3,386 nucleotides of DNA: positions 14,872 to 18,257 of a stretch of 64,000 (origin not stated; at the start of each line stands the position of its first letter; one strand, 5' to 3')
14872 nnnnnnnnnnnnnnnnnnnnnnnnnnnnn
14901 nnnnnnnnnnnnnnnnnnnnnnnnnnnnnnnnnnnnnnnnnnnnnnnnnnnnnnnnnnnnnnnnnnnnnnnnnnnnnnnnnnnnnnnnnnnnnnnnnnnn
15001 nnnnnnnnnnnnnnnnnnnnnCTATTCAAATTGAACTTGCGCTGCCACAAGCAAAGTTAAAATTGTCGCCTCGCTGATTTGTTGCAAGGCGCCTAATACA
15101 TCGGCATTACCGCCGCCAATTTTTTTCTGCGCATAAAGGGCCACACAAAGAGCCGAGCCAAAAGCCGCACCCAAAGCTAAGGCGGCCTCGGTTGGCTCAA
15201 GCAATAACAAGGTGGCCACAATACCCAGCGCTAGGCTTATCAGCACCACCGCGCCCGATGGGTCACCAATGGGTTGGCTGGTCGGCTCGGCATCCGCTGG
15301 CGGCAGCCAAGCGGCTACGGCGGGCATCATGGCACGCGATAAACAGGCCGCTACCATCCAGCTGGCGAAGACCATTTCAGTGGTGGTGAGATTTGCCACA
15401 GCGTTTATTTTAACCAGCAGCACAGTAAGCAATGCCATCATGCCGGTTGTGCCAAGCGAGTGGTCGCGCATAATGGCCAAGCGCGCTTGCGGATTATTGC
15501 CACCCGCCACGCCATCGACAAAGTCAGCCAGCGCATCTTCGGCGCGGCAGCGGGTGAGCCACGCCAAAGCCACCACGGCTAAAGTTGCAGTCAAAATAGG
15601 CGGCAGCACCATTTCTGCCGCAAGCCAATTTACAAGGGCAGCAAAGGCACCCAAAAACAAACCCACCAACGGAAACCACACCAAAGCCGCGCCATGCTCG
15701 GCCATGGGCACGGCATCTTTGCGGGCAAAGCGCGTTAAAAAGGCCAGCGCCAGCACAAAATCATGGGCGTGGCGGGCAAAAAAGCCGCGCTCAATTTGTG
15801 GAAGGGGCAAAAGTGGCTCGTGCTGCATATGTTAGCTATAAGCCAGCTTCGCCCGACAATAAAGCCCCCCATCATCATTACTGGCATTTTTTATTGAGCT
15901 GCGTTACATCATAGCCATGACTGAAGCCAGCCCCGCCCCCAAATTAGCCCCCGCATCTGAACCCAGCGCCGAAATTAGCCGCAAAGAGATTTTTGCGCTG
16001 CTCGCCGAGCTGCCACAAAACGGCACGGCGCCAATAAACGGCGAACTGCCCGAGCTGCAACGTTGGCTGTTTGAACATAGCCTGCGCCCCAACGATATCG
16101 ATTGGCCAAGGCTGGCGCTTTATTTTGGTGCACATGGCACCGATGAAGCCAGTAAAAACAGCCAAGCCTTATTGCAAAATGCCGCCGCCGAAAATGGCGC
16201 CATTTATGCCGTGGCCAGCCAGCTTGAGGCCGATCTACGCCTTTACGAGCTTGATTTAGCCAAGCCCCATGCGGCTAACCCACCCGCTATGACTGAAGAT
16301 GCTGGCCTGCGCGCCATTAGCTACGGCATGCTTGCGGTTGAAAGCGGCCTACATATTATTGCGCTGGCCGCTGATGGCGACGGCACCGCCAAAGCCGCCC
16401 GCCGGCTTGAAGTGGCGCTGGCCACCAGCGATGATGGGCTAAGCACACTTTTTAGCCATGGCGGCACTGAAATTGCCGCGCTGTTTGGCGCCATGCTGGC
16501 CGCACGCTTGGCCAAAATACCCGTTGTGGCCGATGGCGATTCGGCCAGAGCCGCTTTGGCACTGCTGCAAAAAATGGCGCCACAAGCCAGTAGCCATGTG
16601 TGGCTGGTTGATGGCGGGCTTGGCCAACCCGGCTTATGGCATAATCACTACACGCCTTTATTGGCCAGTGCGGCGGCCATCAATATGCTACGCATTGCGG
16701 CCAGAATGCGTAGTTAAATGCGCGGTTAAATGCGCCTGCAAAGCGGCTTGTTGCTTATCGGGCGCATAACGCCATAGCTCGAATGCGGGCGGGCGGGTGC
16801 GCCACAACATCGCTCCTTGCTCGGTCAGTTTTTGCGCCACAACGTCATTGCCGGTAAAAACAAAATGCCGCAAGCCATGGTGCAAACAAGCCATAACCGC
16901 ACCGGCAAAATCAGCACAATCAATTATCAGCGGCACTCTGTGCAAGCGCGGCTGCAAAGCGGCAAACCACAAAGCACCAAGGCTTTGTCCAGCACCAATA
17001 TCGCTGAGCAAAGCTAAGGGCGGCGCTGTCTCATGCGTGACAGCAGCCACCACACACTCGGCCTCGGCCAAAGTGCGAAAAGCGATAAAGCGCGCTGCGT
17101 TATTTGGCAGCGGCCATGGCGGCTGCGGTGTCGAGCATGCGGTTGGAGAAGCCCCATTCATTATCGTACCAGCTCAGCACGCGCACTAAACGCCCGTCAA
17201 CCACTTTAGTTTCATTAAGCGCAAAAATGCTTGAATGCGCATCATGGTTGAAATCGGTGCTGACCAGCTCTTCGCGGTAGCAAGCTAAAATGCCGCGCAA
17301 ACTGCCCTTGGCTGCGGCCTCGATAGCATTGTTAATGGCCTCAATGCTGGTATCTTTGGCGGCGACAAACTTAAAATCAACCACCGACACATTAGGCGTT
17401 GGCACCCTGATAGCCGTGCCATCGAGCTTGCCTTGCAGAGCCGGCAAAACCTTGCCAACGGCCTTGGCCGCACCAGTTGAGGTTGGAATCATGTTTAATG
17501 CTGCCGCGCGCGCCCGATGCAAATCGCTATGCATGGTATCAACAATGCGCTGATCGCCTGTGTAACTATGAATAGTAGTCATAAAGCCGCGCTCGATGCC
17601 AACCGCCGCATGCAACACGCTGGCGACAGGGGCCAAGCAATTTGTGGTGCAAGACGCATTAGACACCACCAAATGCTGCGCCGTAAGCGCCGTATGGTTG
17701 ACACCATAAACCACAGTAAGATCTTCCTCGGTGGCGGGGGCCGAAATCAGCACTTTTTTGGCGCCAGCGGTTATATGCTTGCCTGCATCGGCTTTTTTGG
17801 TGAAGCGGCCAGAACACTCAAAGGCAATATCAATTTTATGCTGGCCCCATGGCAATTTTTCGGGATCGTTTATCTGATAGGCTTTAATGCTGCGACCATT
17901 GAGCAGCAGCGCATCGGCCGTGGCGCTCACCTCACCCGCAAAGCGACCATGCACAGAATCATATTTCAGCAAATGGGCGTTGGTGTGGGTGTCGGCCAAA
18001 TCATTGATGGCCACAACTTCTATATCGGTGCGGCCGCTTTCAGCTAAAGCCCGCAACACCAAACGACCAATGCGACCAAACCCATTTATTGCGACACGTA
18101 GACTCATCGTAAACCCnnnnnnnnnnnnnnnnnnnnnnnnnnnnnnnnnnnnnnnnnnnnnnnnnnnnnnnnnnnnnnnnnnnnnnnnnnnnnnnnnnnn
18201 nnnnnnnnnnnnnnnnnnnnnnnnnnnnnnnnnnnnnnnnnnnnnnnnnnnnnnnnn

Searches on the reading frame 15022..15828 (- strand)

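Call 7: search_protein_families(library=pfam, proteins=[window:15022-15828:-], max_evalue=0.01)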
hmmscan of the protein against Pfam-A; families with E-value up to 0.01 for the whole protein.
window:15022-15828:- (268 aa): 1 family
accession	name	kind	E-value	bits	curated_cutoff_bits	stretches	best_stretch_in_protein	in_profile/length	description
PF02654.20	CobS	-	8.1e-37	127.8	23.2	1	27-257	1-206/207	Cobalamin-5-phosphate synthase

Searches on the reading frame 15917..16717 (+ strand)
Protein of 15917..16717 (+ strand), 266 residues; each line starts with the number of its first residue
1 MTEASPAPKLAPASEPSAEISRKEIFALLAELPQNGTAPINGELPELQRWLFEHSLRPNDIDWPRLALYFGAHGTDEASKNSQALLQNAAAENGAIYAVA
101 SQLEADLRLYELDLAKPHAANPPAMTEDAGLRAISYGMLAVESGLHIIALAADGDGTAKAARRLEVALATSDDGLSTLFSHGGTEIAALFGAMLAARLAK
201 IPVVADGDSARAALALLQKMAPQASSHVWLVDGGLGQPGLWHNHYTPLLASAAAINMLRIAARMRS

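Call 7: search_protein_families(library=pfam, proteins=[window:15917-16717:+], max_evalue=0.01)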
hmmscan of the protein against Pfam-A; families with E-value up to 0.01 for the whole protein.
window:15917-16717:+ (266 aa): 1 family
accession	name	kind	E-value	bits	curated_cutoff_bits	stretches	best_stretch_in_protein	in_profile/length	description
PF02277.22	DBI_PRT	-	6.8e-16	58.9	22.6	2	162-228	201-268/329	Phosphoribosyltransferase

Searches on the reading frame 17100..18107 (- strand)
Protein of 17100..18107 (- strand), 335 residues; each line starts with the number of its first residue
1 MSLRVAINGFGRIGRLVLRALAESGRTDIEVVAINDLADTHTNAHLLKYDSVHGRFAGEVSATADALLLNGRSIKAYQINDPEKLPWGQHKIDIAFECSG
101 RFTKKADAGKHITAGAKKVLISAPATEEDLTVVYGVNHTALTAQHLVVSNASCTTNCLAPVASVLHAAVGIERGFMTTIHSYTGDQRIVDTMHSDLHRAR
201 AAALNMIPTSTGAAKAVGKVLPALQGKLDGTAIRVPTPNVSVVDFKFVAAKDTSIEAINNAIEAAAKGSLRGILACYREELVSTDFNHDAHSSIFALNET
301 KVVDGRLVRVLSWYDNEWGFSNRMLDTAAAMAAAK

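Call 7: search_protein_families(library=pfam, proteins=[window:17100-18107:-], max_evalue=0.01)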
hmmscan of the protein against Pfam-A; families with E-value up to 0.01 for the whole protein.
window:17100-18107:- (335 aa): 2 families
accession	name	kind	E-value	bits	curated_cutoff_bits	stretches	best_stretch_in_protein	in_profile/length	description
PF02800.25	Gp_dh_C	-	9.4e-63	211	24.4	1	158-314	1-158/158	Glyceraldehyde 3-phosphate dehydrogenase, C-terminal domain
PF00044.30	Gp_dh_N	-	5.5e-38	129.8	31.7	1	4-105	2-101/101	Glyceraldehyde 3-phosphate dehydrogenase, NAD binding domain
